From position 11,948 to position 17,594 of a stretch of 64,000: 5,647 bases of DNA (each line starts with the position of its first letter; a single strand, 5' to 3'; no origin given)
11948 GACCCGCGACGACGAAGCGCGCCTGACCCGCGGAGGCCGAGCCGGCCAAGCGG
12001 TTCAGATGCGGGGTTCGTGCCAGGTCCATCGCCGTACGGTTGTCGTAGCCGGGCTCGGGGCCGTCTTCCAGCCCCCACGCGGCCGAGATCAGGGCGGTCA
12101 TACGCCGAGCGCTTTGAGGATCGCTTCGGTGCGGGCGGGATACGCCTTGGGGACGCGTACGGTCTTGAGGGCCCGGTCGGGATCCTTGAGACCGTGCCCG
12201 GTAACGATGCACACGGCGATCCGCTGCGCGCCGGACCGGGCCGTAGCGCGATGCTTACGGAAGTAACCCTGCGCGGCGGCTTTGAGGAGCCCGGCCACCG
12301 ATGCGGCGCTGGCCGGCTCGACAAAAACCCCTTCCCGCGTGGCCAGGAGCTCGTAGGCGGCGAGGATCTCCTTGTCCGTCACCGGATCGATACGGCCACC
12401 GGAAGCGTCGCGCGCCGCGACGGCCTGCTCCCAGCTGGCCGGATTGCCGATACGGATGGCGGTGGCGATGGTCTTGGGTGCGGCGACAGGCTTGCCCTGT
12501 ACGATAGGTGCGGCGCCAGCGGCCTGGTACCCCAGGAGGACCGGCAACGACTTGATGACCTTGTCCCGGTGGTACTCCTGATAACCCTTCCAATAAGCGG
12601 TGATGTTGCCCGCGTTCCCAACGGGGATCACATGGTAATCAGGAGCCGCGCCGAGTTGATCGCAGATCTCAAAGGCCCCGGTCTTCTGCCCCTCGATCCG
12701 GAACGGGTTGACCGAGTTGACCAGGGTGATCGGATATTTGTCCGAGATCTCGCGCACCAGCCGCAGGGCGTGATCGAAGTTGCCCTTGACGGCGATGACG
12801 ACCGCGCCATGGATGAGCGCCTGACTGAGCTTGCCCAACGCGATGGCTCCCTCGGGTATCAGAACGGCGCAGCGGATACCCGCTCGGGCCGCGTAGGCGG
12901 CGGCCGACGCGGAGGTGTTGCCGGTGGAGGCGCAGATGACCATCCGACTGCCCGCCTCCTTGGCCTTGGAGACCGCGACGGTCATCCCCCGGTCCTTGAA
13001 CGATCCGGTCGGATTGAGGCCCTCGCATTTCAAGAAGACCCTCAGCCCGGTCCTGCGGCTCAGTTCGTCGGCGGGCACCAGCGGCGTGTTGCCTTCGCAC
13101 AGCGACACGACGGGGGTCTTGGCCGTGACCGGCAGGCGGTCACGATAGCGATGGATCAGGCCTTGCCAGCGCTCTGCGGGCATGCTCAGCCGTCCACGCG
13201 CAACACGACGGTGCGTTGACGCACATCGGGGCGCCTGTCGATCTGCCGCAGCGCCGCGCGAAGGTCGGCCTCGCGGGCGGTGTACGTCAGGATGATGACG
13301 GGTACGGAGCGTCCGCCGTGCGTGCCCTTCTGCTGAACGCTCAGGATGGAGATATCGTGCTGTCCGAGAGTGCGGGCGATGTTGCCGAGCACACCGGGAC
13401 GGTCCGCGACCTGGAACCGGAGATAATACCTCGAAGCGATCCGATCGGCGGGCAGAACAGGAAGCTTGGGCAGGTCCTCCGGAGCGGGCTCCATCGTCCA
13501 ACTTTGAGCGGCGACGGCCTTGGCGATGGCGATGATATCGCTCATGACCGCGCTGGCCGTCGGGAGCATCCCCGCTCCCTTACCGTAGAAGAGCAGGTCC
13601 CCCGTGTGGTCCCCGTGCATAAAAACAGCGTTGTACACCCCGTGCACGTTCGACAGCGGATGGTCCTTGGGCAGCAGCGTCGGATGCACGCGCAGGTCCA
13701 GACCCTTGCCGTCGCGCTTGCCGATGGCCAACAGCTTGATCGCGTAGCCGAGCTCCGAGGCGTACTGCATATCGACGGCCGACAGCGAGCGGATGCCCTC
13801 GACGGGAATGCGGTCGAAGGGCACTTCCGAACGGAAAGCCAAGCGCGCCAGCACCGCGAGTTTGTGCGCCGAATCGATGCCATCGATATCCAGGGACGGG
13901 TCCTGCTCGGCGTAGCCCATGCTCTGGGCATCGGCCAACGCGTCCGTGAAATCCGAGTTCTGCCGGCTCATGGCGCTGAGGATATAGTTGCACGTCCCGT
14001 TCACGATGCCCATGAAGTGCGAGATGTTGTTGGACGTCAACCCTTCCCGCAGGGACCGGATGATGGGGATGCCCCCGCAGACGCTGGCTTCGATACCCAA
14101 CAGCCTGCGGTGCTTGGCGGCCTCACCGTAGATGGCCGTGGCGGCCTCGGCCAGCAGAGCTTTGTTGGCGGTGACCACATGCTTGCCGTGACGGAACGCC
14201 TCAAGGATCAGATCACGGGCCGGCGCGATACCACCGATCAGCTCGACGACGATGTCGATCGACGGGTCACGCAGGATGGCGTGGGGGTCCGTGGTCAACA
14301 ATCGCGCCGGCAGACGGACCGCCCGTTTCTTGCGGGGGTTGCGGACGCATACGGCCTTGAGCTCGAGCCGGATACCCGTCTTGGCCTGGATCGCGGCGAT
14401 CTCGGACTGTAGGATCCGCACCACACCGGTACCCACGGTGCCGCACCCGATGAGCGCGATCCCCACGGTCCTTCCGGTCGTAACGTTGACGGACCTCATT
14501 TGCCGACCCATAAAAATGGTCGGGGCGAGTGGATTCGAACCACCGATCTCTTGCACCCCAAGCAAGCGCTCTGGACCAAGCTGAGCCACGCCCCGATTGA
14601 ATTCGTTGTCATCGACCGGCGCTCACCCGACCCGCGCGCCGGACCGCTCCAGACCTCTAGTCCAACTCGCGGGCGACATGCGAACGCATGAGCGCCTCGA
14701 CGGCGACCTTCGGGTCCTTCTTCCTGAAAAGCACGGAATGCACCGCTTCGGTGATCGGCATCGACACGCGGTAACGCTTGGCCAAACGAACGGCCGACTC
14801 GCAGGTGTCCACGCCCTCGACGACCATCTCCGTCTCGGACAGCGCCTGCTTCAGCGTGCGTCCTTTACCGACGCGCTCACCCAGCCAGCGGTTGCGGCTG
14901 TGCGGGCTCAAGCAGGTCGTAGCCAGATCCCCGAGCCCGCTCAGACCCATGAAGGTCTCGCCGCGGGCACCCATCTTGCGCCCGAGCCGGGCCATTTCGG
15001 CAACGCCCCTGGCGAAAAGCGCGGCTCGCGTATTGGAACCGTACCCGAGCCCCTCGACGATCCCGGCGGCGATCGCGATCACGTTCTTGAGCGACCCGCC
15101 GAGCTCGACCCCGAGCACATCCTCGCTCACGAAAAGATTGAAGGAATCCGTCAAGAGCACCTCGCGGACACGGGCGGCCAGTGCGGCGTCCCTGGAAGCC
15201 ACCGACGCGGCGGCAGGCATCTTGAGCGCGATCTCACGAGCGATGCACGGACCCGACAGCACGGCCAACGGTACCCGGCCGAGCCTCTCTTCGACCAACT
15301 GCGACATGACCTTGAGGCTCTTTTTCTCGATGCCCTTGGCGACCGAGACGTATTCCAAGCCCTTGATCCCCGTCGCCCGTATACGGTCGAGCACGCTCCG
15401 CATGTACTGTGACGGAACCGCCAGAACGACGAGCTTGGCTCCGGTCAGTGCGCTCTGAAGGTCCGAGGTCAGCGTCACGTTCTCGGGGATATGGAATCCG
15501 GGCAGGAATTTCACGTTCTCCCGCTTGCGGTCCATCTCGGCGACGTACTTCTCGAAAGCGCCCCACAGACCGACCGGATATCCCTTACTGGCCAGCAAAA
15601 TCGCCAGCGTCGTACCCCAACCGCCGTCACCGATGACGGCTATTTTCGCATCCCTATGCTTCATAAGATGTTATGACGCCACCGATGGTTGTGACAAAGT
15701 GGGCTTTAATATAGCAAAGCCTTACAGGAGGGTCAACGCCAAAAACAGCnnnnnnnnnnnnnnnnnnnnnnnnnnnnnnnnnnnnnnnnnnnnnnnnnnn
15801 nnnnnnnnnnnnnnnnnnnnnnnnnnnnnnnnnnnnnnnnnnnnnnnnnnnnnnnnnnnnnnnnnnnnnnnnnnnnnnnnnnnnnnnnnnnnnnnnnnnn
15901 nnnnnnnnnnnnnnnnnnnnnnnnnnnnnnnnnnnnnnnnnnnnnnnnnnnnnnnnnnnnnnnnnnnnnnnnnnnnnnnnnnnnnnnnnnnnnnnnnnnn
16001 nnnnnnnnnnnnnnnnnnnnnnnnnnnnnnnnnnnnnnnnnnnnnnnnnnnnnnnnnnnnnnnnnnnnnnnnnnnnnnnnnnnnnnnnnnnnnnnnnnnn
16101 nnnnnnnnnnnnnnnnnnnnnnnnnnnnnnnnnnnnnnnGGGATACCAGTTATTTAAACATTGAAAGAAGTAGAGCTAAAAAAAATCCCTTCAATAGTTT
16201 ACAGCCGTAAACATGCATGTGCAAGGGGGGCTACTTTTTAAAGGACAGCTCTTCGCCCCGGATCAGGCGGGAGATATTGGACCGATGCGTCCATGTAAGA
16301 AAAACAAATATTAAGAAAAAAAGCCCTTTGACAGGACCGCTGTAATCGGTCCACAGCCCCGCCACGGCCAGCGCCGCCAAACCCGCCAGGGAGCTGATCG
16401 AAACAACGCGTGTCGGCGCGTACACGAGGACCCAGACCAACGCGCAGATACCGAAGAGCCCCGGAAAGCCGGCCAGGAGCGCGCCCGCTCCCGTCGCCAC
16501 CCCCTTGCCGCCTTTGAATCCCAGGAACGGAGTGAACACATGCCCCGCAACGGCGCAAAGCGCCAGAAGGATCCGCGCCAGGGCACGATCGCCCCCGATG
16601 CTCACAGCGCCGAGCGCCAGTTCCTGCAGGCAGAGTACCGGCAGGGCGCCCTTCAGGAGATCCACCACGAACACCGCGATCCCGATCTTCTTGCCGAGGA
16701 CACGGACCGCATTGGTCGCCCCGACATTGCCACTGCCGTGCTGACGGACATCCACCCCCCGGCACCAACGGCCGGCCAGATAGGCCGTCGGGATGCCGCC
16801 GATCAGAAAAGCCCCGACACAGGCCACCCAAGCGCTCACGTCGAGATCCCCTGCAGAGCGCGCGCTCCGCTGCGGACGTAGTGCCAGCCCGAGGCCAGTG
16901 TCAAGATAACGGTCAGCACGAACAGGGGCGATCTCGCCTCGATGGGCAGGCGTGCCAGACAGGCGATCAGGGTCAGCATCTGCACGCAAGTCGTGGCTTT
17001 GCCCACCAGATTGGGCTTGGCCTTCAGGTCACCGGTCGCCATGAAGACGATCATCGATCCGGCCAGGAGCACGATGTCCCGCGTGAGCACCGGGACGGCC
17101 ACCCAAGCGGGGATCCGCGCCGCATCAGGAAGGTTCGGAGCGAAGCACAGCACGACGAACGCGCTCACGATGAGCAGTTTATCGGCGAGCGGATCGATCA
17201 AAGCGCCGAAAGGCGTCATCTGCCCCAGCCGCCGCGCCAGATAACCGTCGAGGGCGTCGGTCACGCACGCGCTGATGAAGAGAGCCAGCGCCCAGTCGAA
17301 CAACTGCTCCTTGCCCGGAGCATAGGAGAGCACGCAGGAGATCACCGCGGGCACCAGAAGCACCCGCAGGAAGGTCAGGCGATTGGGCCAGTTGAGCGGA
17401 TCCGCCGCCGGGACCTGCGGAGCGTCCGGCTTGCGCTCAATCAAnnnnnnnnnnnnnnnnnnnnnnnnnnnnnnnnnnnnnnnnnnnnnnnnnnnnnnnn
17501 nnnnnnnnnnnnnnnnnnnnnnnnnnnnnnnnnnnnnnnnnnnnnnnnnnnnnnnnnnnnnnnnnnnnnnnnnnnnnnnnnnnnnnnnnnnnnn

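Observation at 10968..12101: thrB replaced by an ApgM-like (cofactor-independent phosphoglycerate mutase family) gene inside hom-thrC-?-lysC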

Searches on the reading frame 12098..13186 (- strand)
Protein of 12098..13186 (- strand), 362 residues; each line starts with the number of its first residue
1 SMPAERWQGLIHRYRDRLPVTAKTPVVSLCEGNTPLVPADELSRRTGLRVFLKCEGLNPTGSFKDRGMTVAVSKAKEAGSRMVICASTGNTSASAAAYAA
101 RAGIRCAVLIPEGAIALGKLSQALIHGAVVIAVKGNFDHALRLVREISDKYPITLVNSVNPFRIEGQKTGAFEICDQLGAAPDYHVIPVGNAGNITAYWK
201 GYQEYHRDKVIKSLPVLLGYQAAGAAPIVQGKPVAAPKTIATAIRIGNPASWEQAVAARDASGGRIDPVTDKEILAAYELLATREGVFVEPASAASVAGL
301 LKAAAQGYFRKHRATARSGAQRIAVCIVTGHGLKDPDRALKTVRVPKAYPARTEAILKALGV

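Call 4: search_protein_families(library=ncbifam, proteins=[window:12098-13186:-], max_evalue=0.01)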
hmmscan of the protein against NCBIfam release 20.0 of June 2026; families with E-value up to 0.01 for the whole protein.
window:12098-13186:- (362 aa): 48 families (the best 25 are shown)
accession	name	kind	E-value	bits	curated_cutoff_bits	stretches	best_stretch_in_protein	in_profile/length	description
TIGR00260.1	thrC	equivalog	7.2e-96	321.3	167.1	1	11-337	1-340/340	threonine synthase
NF004170.0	PRK05638.1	equivalog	3.9e-60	203.7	421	1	11-335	46-358/442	threonine synthase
NF006050.0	PRK08197.1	equivalog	2.4e-57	194.5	303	1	11-341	58-390/406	threonine synthase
NF006205.0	PRK08329.1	equivalog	1.7e-42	145.7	358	1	11-312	43-332/347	threonine synthase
NF004996.0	PRK06381.1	equivalog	1e-34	120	266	1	32-306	14-303/319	threonine synthase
NF005035.0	PRK06450.1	equivalog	1.7e-34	119.2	301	1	26-303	51-321/338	threonine synthase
TIGR01127.1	ilvA_1Cterm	equivalog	3.8e-26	92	378.75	1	34-306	1-271/380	threonine ammonia-lyase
NF006390.0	PRK08639.1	equivalog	5.9e-24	84.8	421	1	33-304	25-298/418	threonine ammonia-lyase IlvA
NF005600.0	PRK07334.1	equivalog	7.4e-24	84.1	496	1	33-306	28-297/408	threonine ammonia-lyase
NF045641.2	BHydaspDhtseBhcB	equivalog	4.5e-23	81.9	550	1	33-305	20-289/312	beta-hydroxyaspartate dehydratase BhcB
NF006094.0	PRK08246.1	subfamily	6.4e-23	81.6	331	1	33-303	23-285/310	serine/threonine dehydratase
NF005292.0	PRK06815.1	equivalog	1.6e-21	76.7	371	1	33-196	21-184/320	threonine/serine dehydratase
TIGR02079.1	THD1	equivalog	2.6e-21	75.9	440.55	1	32-304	15-290/410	threonine ammonia-lyase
NF005680.0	PRK07476.1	equivalog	1.8e-20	73.2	413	1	33-305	23-295/326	hydroxyectoine utilization dehydratase EutB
NF005454.0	PRK07048.1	equivalog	2e-20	73.2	452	1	33-306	25-296/324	threo-3-hydroxy-L-aspartate ammonia-lyase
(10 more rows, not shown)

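Call 5: search_protein_families(library=pfam, proteins=[window:12098-13186:-], max_evalue=0.01)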
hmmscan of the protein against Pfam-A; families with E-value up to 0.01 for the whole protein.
window:12098-13186:- (362 aa): 1 family
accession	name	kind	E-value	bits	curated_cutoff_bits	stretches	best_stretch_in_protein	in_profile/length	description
PF00291.31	PALP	-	1.8e-74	251.2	35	1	27-312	1-286/295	Pyridoxal-phosphate dependent enzyme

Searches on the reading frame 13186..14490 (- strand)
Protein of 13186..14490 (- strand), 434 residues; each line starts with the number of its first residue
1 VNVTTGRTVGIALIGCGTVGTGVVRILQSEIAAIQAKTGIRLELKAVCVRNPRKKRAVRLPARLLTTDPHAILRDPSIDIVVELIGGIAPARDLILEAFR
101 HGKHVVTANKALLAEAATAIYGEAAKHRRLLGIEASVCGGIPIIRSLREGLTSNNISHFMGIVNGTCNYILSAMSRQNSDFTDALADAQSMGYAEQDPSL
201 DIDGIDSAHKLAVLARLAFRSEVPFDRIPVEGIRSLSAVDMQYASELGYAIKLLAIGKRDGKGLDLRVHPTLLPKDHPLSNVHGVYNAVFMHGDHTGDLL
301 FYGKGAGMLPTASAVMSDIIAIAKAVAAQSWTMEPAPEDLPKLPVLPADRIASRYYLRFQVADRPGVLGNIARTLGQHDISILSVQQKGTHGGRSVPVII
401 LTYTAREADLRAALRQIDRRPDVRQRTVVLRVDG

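Call 4: search_protein_families(library=ncbifam, proteins=[window:13186-14490:-], max_evalue=0.01)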
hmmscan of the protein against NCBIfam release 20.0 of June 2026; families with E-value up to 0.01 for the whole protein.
window:13186-14490:- (434 aa): 13 families
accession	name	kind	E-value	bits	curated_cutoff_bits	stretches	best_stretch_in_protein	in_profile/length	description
NF004976.0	PRK06349.1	subfamily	3.8e-160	533.7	205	1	7-433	3-427/430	homoserine dehydrogenase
NF004912.0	PRK06270.1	equivalog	1e-77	261.9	373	2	44-326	57-340/343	homoserine dehydrogenase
NF006235.0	PRK08374.1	equivalog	2.1e-49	168.4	451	1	68-324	82-330/336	homoserine dehydrogenase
NF005290.0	PRK06813.1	equivalog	3.6e-34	118.3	286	1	90-324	103-338/346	homoserine dehydrogenase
NF005002.0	PRK06392.1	equivalog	6.2e-31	107.5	296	1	93-323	103-325/329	homoserine dehydrogenase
NF006959.0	PRK09436.1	equivalog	4e-25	88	726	1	97-325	566-815/819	bifunctional aspartate kinase/homoserine dehydrogenase I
NF007003.0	PRK09466.1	subfamily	4.8e-20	71.6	582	1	95-324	558-808/810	bifunctional aspartate kinase/homoserine dehydrogenase II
NF006352.0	PRK08577.1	equivalog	6.8e-05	22.9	140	1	355-410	57-113/136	hypothetical protein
TIGR01327.1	PGDH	equivalog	0.00033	19.5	454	1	349-423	446-520/525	phosphoglycerate dehydrogenase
NF003361.0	PRK04435.1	equivalog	0.00086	19.1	131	1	355-428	71-144/148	ACT domain-containing protein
NF009827.0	PRK13303.1-2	equivalog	0.001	18.4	226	1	10-128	3-113/267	aspartate dehydrogenase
NF005107.0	PRK06545.1-5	equivalog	0.0027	16.7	414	1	342-386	283-327/367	prephenate dehydrogenase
NF002837.0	PRK03059.1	equivalog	0.005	14.9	1010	1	346-403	779-835/857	[protein-PII] uridylyltransferase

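Call 5: search_protein_families(library=pfam, proteins=[window:13186-14490:-], max_evalue=0.01)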
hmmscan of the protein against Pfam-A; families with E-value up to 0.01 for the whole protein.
window:13186-14490:- (434 aa): 5 families
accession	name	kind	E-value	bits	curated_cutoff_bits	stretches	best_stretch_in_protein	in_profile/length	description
PF00742.24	Homoserine_dh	-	3.6e-65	219.5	22.9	1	142-320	1-173/173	Homoserine dehydrogenase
PF03447.22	NAD_binding_3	-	6.9e-21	75.6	24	1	15-128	1-110/116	Homoserine dehydrogenase, NAD binding domain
PF01842.31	ACT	-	7.1e-12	45.3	27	1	355-419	1-63/66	ACT domain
PF13291.12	ACT_4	-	0.001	20.2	27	1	357-423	9-75/80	ACT domain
PF22629.2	ACT_AHAS_ss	-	0.0021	18.6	27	1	359-424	3-66/67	AHAS small subunit-like ACT domain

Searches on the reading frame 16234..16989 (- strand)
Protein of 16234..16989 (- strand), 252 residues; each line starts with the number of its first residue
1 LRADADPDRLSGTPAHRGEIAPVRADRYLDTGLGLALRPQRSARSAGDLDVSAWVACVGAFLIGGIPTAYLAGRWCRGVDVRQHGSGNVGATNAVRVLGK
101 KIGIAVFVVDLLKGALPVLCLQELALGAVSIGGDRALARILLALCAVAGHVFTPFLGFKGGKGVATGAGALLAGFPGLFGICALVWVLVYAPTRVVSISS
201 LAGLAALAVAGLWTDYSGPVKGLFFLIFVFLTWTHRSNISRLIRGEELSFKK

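Call 39: search_protein_families(library=pfam, proteins=[window:16234-16989:-], max_evalue=0.0001)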
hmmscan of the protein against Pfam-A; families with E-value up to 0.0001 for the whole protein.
window:16234-16989:- (252 aa): 1 family
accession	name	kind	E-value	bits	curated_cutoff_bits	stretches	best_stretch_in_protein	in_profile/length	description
PF02660.20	G3P_acyltransf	-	1.2e-48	165.8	24.1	1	60-242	2-164/164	Glycerol-3-phosphate acyltransferase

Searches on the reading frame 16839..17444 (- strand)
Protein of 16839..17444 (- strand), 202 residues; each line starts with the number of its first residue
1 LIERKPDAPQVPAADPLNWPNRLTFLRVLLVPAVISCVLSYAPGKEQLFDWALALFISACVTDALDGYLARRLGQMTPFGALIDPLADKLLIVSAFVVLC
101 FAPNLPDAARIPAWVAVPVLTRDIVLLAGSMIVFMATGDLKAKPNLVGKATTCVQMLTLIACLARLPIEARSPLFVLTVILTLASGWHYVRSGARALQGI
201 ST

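Call 39: search_protein_families(library=pfam, proteins=[window:16839-17444:-], max_evalue=0.0001)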
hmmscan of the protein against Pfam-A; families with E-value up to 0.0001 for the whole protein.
window:16839-17444:- (202 aa): 1 family
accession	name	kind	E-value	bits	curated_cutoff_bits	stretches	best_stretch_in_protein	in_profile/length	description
PF01066.26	CDP-OH_P_transf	-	8.6e-33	114.3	22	1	18-183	2-151/152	CDP-alcohol phosphatidyltransferase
